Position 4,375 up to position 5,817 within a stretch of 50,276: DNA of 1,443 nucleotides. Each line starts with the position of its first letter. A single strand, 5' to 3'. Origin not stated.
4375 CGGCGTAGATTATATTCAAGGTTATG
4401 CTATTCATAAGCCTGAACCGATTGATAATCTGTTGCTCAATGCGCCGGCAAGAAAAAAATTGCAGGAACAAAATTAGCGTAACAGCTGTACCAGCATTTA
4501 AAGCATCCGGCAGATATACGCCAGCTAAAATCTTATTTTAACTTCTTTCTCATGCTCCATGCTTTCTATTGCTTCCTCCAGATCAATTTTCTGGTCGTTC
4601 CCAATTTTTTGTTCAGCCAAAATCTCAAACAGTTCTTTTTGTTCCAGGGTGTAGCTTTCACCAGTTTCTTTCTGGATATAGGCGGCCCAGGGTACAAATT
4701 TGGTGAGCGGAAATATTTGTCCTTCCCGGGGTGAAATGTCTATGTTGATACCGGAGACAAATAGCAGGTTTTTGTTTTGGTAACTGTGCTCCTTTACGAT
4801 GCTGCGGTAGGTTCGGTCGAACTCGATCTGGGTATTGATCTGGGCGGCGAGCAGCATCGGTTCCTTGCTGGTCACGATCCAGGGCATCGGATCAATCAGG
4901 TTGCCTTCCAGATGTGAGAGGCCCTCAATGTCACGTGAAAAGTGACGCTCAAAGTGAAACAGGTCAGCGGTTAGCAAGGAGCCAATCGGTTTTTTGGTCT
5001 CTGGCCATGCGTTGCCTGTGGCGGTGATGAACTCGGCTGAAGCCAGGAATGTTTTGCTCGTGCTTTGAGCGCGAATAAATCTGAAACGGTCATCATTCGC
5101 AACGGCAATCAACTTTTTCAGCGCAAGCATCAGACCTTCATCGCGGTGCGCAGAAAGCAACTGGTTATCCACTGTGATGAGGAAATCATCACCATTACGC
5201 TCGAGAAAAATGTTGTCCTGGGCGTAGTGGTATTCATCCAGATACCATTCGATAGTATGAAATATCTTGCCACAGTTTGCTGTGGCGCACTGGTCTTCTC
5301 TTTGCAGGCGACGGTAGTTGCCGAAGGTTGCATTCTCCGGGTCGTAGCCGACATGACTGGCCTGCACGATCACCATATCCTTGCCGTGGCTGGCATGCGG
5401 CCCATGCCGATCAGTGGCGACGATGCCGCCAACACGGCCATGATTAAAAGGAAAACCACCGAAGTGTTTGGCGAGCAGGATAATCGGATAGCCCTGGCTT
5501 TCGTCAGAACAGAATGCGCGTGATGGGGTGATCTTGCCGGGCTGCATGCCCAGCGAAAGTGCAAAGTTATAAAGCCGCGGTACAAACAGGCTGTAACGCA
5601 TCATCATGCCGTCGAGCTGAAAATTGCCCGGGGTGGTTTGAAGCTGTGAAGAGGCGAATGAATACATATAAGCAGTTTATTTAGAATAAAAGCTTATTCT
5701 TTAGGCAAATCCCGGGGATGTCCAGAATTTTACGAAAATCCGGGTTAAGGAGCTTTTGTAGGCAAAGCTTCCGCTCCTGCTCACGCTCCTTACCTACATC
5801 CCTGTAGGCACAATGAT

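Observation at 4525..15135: Expanded DAB-type inorganic-carbon module: DabA embedded in four antiporter-like subunits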

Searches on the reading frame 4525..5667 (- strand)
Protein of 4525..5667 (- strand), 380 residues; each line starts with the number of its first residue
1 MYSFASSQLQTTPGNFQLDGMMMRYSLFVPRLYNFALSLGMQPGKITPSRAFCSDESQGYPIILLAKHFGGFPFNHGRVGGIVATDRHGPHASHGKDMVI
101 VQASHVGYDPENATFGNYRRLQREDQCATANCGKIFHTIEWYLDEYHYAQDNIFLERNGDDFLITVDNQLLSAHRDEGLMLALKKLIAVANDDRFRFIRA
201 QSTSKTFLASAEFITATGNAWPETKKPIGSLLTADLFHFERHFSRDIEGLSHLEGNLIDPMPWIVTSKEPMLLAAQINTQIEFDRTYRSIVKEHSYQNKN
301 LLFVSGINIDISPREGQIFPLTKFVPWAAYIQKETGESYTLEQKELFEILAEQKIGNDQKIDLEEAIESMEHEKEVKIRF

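Call 3: search_protein_families(library=pfam, proteins=[window:4525-5667:-], max_evalue=0.01)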
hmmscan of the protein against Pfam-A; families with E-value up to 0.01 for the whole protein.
window:4525-5667:- (380 aa): 0 families

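Call 4: search_protein_families(library=ncbifam, proteins=[window:4525-5667:-], max_evalue=0.01)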
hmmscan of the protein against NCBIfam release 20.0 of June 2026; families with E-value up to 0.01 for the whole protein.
window:4525-5667:- (380 aa): 0 families

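Call 23: find_homologous_proteins(query=window:4525-5667:-, max_evalue=0.001)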
Query window:4525-5667:- (380 aa): 2553 proteins with E <= 0.001 among 4886 candidates; the best 120 are listed.
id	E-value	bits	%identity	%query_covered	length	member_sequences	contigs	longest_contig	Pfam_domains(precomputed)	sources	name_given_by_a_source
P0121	1.2e-258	875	100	100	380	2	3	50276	-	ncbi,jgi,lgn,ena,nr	ncbi:MAG TPA: hypothetical protein EYP51_11255 [Thiotrichales bacterium]|nr:hypothetical protein [Th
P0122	2.4e-228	775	89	100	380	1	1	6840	-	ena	-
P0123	1.9e-225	766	87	100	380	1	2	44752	-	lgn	-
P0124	2.3e-218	742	85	100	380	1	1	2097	-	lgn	-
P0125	1.3e-206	704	80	100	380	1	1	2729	-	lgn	-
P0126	2.4e-198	676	77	100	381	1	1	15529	-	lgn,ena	-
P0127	4.8e-151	521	61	97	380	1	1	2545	-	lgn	-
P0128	8.7e-149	513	61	100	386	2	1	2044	-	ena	-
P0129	1.4e-148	513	59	100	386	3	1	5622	PF18599.7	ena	-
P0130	1.4e-146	506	59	99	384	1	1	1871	-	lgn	-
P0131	3.4e-146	505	60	100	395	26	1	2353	-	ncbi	-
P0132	3.7e-146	505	61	98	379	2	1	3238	PF18599.7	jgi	jgi:hypothetical protein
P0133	4.3e-146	505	59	100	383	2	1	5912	PF18599.7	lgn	-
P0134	4.9e-146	504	59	100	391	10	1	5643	-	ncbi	-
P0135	9.2e-146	503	59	99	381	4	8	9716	-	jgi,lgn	jgi:hypothetical protein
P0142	2.0e-144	499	58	99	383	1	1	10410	PF18599.7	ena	-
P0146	2.6e-144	499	58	99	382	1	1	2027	PF18599.7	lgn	-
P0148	3.1e-144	498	58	99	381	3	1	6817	PF18599.7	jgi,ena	-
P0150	3.5e-144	498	58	99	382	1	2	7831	PF18599.7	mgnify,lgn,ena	mgnify:CR=1 FL=1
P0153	6.7e-144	497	58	99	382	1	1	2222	PF18599.7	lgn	-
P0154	9.3e-144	497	58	99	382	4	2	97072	PF18599.7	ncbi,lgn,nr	ncbi:MAG: hypothetical protein RKR03_08965 [Candidatus Competibacter sp.]|nr:hypothetical protein [C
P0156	1.3e-143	496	57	99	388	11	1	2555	PF18599.7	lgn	-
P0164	2.6e-143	495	59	99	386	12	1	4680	PF18599.7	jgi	jgi:hypothetical protein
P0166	2.9e-143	495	61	96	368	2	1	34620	PF18599.7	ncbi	-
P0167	5.0e-143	494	56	100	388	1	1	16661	PF18599.7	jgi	jgi:hypothetical protein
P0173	1.2e-142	493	59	99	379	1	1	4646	PF18599.7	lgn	-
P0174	1.8e-142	493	57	99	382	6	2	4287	PF18599.7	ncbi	-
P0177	2.2e-142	492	59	100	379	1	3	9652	PF18599.7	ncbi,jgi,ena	jgi:hypothetical protein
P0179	2.5e-142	492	57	99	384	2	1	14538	PF18599.7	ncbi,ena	-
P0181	2.9e-142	492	61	96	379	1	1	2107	PF18599.7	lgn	-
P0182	3.5e-142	492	57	99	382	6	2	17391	PF18599.7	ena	-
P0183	3.5e-142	492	56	99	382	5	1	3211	PF18599.7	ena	-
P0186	6.3e-142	491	57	99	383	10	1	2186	PF18599.7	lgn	-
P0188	1.0e-141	490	61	94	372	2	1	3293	PF18599.7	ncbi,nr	ncbi:MAG: hypothetical protein GQ538_06595 [Xanthomonadales bacterium]|nr:hypothetical protein [Xant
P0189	1.1e-141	490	59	97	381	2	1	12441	PF18599.7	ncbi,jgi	jgi:hypothetical protein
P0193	1.9e-141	489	57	99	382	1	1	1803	PF18599.7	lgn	-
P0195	2.0e-141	489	58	99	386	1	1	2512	PF18599.7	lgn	-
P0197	2.4e-141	489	58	99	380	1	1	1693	PF18599.7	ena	-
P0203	3.9e-141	488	60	97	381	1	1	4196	PF18599.7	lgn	-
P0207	6.2e-141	488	59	96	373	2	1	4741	PF18599.7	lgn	-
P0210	8.7e-141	487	57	99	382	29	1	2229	PF18599.7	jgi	-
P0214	9.9e-141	487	57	99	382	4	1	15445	PF18599.7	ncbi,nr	ncbi:MAG: hypothetical protein EA420_08065 [Candidatus Competibacteraceae bacterium]|nr:MAG: hypothe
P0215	1.0e-140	487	58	99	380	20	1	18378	PF18599.7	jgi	jgi:hypothetical protein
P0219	1.5e-140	486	58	99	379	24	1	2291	PF18599.7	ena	-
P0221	2.2e-140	486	60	97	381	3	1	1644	PF18599.7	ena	-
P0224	2.6e-140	486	58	98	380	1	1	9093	PF18599.7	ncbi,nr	ncbi:MAG: hypothetical protein GY862_04470 [Gammaproteobacteria bacterium]|nr:hypothetical protein [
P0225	2.8e-140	485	57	100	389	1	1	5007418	-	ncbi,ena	-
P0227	2.9e-140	485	56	99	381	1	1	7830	PF18599.7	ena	-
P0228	3.5e-140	485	58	100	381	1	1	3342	PF18599.7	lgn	-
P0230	3.9e-140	485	59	96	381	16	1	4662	PF18599.7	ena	-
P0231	4.2e-140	485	59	96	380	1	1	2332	PF18599.7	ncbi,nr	ncbi:MAG: hypothetical protein HKM94_09925 [Halobacteria archaeon]|nr:hypothetical protein [Halobact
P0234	4.5e-140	485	58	99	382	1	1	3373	PF18599.7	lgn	-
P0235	4.8e-140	485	59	97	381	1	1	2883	PF18599.7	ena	-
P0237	6.1e-140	484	59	98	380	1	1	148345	PF18599.7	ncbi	ncbi:MAG: hypothetical protein ABFS08_03780 [Pseudomonadota bacterium]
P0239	6.6e-140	484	56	99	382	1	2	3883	PF18599.7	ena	-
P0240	6.6e-140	484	58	100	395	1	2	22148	PF18599.7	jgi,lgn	-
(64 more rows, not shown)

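Call 25: search_protein_families(library=pfam, proteins=[window:4525-5667:-, P0129, P0154, P0237], max_evalue=10)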
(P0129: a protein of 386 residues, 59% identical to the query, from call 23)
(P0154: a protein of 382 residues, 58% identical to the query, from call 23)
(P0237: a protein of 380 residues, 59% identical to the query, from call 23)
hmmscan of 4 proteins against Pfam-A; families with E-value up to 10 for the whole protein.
window:4525-5667:- (380 aa): 0 families

P0129 (386 aa): 2 families
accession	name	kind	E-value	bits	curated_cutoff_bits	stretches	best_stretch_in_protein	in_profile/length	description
PF18599.6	LCIB_C_CA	-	1.6e-05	24.8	25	1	25-145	5-126/223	Limiting CO2-inducible proteins B/C beta carbonyic anhydrases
PF20017.4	VMAP-M15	-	0.18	12.7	27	1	198-226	6-34/81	vWA-MoxR associated protein middle region (VMAP-M) 15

P0154 (382 aa): 1 family
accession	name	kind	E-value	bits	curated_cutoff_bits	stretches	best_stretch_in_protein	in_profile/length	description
PF18599.6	LCIB_C_CA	-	1.9e-05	24.5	25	1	25-147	5-128/223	Limiting CO2-inducible proteins B/C beta carbonyic anhydrases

P0237 (380 aa): 1 family
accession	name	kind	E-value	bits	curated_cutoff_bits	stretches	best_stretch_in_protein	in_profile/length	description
PF18599.6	LCIB_C_CA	-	3.5e-07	30.2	25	1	24-145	4-126/223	Limiting CO2-inducible proteins B/C beta carbonyic anhydrases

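Call 26: search_solved_structures(query=A2, max_evalue=1, show_alignments=2)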
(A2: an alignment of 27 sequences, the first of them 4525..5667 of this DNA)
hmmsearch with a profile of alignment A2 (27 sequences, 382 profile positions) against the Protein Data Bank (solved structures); distinct sequences matched with E-value up to 1: 0.

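Call 35: predict_structure(alignment_id=A2)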
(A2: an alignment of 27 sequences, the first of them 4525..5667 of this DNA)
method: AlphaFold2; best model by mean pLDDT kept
length: 380 residues; sequences in the alignment: 27
mean_pLDDT: 81.6   pTM: 0.84
mean pLDDT of the five models: 81.6, 78.4, 76.5, 74.2, 72.2
residues with pLDDT >= 90: 169; 70-90: 126; 50-70: 67; < 50: 18
segments of 3 or more residues with pLDDT < 50: 1-14
pLDDT, mean of each block of 10 residues (from residue 1): 30 60 87 94 84 56 80 69 61 77 86 79 53 70 96 96 96 88 95 94 96 93 95 95 66 86 93 91 89 87 91 73 91 93 95 83 64 69
secondary structure, 60 per line:
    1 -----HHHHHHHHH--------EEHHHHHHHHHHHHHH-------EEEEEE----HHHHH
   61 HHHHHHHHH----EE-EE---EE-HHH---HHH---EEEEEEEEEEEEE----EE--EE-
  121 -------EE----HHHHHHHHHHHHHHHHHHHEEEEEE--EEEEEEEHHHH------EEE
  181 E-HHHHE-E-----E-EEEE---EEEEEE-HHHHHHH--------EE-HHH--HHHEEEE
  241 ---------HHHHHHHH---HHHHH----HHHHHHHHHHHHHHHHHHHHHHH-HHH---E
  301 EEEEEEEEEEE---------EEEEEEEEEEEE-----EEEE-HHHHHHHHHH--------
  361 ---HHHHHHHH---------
elements in order: H6-14 H25-38 E46-51 H56-69 E97-109 H134-152 E153-158 E161-167 H168-171 E178-181 H183-186 E197-200 E204-209 H211-217 E237-240 H250-257 H261-265 H270-292 E300-311 E321-332 E338-341 H343-352 H364-371

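Call 39: fold_search(model_id=the predicted structure, library=pdb)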
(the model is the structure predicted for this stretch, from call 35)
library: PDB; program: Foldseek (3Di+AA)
matches with E <= 10: 871; with E <= 0.001: 8
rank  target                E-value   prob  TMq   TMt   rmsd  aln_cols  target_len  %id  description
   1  6kfs                  1.1e-08  1.00  0.50  0.74   8.4       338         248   14  Structure of CCM related protein (released 2020-07-15)
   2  5b5y_B                3.3e-08  1.00  0.50  0.77   6.7       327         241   12  Crystal structure of PtLCIB4, a homolog of the limiting CO2-inducible protein LCIB (released 2016-12-07)
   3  5b5y_A                4.7e-08  1.00  0.50  0.77   6.8       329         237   12  Crystal structure of PtLCIB4, a homolog of the limiting CO2-inducible protein LCIB (released 2016-12-07)
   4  5b5z_A                4.5e-07  1.00  0.48  0.73   6.2       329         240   12  Crystal structure of PtLCIB4 H88A mutant, a homolog of the limiting CO2-inducible protein LCIB (released 2016-12-07)
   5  5b60                  1.3e-06  1.00  0.48  0.79   3.0       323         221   11  Crystal structure of PtLCIB4 S47R mutant, a homolog of the limiting CO2-inducible protein LCIB (released 2016-12-07)
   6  5k5w_B                1.1e-05  1.00  0.45  0.72   7.1       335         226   11  Crystal structure of limiting CO2-inducible protein LCIB (released 2016-12-07)
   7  5b5x                  5.4e-05  1.00  0.45  0.72   7.9       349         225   11  Crystal structure of limiting CO2-inducible protein LCIC (released 2016-12-07)
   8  5k5w_A                6.4e-05  1.00  0.40  0.73   8.8       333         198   11  Crystal structure of limiting CO2-inducible protein LCIB (released 2016-12-07)
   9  5b87_B                3.2e-02  0.11  0.15  0.14  24.4       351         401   12  Crystal structure of a Cysteine Desulfurase from Thermococcus onnurineus NA1 in complex with alanine at 2.3 Angstrom r (released 2017-06-14)
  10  5b87_A                4.5e-02  0.10  0.15  0.15  24.4       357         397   13  Crystal structure of a Cysteine Desulfurase from Thermococcus onnurineus NA1 in complex with alanine at 2.3 Angstrom r (released 2017-06-14)
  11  5b7s_B                1.1e-01  0.28  0.14  0.14   7.9       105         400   15  Apo structure of Cysteine Desulfurase from Thermococcus onnurineus NA1 (released 2017-06-14)
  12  5luc_B                1.1e-01  0.07  0.14  0.14  25.5       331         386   11  Crystal structure of the D183N variant of human Alanine:Glyoxylate Aminotransferase major allele (AGT-Ma) at 1.8 Angst (released 2017-09-20)
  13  5vye_A                1.3e-01  0.05  0.14  0.15  24.7       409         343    9  Crystal Structure of L-Threonine Aldolase from Pseudomonas putida (released 2018-06-27)
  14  1m1t_A                1.5e-01  0.11  0.23  0.22  21.8       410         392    9  Biosynthetic thiolase, Q64A mutant (released 2002-11-29)
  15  1m3k_A                1.5e-01  0.10  0.21  0.20  22.1       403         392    9  biosynthetic thiolase, inactive C89A mutant (released 2002-11-29)
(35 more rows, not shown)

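Call 60: find_encoding_contigs(protein=P0225, flank=10000, max_places=1)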
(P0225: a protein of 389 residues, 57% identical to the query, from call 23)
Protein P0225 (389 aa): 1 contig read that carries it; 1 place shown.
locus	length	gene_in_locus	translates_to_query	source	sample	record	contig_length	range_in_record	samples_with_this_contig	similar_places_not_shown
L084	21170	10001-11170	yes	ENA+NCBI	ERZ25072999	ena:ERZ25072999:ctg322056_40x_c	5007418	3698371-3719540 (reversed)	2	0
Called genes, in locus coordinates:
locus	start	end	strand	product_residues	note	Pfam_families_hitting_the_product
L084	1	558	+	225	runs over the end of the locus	PF00702:Hydrolase, PF08282:Hydrolase_3 (faint), PF12710:HAD, PF13419:HAD_2, PF13242:Hydrolase_like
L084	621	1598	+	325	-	PF25145:NfeD1b_N, PF01343:Peptidase_S49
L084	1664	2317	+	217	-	PF00581:Rhodanese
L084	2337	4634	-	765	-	PF21474:DNApolII_N, PF03104:DNA_pol_B_exo1, PF00136:DNA_pol_B, PF03175:DNA_pol_B_2 (faint), PF00136:DNA_pol_B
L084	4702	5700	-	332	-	PF13449:Phytase-like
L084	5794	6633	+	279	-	-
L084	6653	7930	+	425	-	PF00691:OmpA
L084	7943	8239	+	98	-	-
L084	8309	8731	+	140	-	-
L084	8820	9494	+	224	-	PF02586:SRAP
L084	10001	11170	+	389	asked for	-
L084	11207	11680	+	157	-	-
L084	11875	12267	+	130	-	-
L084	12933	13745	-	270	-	PF09339:HTH_IclR, PF01614:IclR_C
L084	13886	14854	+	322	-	PF00753:Lactamase_B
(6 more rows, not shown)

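Call 61: find_encoding_contigs(protein=P0237, flank=10000, max_places=1)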
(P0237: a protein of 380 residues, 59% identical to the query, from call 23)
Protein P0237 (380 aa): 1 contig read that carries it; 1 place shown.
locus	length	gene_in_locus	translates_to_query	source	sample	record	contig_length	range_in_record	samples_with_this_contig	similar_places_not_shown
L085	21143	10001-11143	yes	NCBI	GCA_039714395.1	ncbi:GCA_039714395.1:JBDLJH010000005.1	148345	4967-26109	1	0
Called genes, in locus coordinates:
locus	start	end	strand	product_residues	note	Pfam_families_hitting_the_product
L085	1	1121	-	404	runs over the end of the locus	PF03781:FGE-sulfatase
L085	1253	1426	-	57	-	-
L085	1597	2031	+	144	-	-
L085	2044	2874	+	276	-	PF05677:DUF818 (weak), PF00561:Abhydrolase_1, PF07859:Abhydrolase_3 (faint), PF12146:Hydrolase_4, PF12697:Abhydrolase_6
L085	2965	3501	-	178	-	PF07152:YaeQ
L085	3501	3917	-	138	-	PF00472:RF-1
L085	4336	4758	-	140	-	-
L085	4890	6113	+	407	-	PF13679:Methyltransf_32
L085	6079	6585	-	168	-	PF03449:GreA_GreB_N, PF01272:GreA_GreB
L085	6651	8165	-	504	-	PF02310:B12-binding, PF04055:Radical_SAM, PF13311:DUF4080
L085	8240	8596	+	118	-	PF18505:DUF5619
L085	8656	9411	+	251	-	PF01564:Spermine_synth, PF13847:Methyltransf_31 (weak), PF13649:Methyltransf_25 (weak)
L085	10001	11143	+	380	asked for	PF18599:LCIB_C_CA (weak)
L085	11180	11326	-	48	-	-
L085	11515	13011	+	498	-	PF00474:SSF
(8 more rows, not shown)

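Call 62: find_encoding_contigs(protein=P0154, flank=10000, max_places=1)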
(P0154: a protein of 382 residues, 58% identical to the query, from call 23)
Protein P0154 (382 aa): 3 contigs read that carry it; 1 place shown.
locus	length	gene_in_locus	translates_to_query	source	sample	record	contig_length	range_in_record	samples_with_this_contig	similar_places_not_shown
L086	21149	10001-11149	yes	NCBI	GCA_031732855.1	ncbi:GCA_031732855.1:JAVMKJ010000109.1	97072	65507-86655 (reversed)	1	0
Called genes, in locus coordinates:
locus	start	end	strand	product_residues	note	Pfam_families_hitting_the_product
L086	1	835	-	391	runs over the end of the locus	PF11899:DUF3419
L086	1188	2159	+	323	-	PF04055:Radical_SAM, PF12345:DUF3641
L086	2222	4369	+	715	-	PF09335:VTT_dom, PF01134:GIDA (weak), PF01266:DAO (faint), PF03486:HI0933_like (faint), PF07992:Pyr_redox_2, PF13738:Pyr_redox_3 (weak), PF00070:Pyr_redox, PF02852:Pyr_redox_dim, +1 more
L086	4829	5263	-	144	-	PF01797:Y1_Tnp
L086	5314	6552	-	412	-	PF13191:AAA_16 (weak), PF13401:AAA_22, PF14516:AAA_35 (weak)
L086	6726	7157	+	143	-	PF00571:CBS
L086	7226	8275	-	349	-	PF00586:AIRS, PF02769:AIRS_C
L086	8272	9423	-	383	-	PF01924:HypD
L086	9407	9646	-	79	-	PF01455:HupF_HypC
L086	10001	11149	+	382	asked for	PF18599:LCIB_C_CA (faint)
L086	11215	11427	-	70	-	-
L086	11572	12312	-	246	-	PF25459:AIM3_BBC1_C, PF05257:CHAP (weak)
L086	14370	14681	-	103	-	PF18765:Polbeta (weak), PF01909:NTP_transf_2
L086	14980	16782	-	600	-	PF07167:PhaC_N, PF00561:Abhydrolase_1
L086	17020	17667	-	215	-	PF01625:PMSR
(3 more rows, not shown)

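Call 75: search_protein_families(library=pfam, alignment_id=A2, max_evalue=0.01)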
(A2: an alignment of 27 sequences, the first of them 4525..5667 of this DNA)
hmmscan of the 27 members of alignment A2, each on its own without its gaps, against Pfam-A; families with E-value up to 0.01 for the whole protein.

A. member 1, window:4525-5667:- (380 aa): 0 families

B. families by the number of members that match (of 27 scanned): 2 families
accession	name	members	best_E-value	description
PF18599.6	LCIB_C_CA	20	3.5e-07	Limiting CO2-inducible proteins B/C beta carbonyic anhydrases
PF21128.4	MCM4_WHD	3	0.003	MCM4, winged helix domain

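Call 81: find_encoding_contigs(protein=P0126, flank=10000, max_places=1)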
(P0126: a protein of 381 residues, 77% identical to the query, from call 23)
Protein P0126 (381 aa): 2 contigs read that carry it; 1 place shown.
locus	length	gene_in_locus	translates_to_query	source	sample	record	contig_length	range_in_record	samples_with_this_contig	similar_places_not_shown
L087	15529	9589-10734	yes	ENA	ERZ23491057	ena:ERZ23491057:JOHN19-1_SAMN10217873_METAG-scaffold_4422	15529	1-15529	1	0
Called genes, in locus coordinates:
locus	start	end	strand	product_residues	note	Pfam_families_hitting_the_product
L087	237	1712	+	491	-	PF00361:Proton_antipo_M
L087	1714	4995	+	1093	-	PF10070:DabA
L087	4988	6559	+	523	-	PF00662:Proton_antipo_N, PF00361:Proton_antipo_M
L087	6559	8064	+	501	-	PF00361:Proton_antipo_M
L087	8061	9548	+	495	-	PF00361:Proton_antipo_M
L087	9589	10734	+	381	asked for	-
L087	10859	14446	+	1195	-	PF01855:POR_N, PF17147:PFOR_II, PF01558:POR, PF10371:EKR, PF00037:Fer4 (weak), PF12838:Fer4_7, PF13484:Fer4_16, PF02775:TPP_enzyme_C, +5 more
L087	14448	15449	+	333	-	PF01207:Dus (faint), PF01180:DHO_dh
